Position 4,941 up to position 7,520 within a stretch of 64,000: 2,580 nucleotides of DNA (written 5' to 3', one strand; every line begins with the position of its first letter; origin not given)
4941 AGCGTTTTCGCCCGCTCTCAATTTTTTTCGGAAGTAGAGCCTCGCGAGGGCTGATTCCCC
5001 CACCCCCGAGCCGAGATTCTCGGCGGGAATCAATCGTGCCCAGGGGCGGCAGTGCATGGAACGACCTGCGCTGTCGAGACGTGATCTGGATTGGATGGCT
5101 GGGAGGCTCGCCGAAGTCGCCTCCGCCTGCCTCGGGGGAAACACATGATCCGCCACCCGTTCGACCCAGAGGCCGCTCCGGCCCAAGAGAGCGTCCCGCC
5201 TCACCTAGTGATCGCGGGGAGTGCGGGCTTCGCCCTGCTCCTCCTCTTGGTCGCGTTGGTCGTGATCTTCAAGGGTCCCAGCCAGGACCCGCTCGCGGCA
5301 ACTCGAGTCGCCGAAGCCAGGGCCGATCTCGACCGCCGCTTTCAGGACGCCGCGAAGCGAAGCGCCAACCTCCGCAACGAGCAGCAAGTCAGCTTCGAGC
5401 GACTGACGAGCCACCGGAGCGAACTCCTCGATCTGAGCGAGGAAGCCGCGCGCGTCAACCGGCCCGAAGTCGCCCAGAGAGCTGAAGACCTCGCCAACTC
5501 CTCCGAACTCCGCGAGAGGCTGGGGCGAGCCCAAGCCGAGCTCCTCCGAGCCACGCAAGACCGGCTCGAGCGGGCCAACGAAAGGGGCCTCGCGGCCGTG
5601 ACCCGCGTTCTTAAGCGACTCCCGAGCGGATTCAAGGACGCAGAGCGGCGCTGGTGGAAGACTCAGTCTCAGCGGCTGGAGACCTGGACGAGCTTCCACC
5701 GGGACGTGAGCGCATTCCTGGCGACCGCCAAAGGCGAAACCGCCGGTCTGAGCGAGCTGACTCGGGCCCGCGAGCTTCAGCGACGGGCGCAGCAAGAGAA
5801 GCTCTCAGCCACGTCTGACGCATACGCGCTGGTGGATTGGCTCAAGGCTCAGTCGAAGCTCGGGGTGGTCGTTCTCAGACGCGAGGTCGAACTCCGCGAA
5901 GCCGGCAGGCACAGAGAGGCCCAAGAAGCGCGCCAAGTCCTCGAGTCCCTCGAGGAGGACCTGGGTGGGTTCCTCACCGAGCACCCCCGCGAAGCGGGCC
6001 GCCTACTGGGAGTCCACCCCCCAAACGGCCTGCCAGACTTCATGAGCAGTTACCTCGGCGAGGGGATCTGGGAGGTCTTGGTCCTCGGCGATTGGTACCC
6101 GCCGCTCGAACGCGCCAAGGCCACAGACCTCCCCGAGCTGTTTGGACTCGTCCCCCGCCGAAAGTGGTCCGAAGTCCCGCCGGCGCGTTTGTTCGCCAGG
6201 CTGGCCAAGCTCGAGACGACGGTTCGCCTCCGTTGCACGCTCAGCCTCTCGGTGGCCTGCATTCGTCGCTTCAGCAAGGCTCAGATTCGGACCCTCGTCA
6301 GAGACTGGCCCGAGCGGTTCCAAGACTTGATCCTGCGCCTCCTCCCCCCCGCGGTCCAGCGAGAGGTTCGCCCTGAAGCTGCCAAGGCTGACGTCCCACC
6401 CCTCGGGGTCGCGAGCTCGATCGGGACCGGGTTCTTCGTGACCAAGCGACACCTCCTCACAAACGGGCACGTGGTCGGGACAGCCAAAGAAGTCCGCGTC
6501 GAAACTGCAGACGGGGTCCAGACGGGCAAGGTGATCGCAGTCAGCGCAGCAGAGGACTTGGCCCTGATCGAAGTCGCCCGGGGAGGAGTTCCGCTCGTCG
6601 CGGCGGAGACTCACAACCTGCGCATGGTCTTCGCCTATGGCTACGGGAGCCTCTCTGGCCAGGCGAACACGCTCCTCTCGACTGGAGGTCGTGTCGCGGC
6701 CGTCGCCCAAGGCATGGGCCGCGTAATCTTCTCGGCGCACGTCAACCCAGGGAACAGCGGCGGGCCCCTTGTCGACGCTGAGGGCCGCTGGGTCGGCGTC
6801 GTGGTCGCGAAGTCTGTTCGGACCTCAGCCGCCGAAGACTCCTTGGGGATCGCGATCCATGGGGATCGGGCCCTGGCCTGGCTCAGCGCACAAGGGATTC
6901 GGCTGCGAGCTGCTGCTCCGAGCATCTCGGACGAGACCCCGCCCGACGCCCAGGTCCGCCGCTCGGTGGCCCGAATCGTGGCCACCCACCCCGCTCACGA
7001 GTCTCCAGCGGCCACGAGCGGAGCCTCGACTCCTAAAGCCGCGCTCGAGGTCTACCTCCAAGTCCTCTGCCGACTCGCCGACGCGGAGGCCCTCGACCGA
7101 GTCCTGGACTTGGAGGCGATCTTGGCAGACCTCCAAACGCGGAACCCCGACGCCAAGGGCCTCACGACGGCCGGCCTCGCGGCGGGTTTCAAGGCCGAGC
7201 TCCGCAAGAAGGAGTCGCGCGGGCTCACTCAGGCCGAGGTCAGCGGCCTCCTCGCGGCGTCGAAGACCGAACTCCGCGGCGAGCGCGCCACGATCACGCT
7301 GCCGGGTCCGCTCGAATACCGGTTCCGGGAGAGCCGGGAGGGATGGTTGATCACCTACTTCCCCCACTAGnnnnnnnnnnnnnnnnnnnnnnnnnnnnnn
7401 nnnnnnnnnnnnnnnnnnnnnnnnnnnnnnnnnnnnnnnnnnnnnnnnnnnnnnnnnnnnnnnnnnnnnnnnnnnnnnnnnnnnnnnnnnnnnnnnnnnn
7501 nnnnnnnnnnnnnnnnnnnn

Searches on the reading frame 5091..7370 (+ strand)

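Call 89: search_protein_families(library=ncbifam, proteins=[window:5091-7370:+], max_evalue=1e-10)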
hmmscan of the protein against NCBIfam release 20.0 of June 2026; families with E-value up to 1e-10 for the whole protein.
window:5091-7370:+ (759 aa): 4 families
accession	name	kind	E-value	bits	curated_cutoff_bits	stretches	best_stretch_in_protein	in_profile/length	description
NF033740.0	MarP_fam_protase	equivalog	3e-17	62.7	250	1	443-579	211-359/390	MarP family serine protease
NF041521.1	HhoA_HhoB_HtrA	equivalog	3.7e-15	56.1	450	1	440-591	54-213/335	HhoA/HhoB/HtrA family serine endopeptidase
TIGR02037.1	degP_htrA_DO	subfamily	4.2e-15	55.6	416.2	1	440-571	57-198/434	Do family serine endopeptidase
NF047968.1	SerProtHtrA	equivalog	2.4e-12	46.9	470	0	548-589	207-244/357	serine protease HtrA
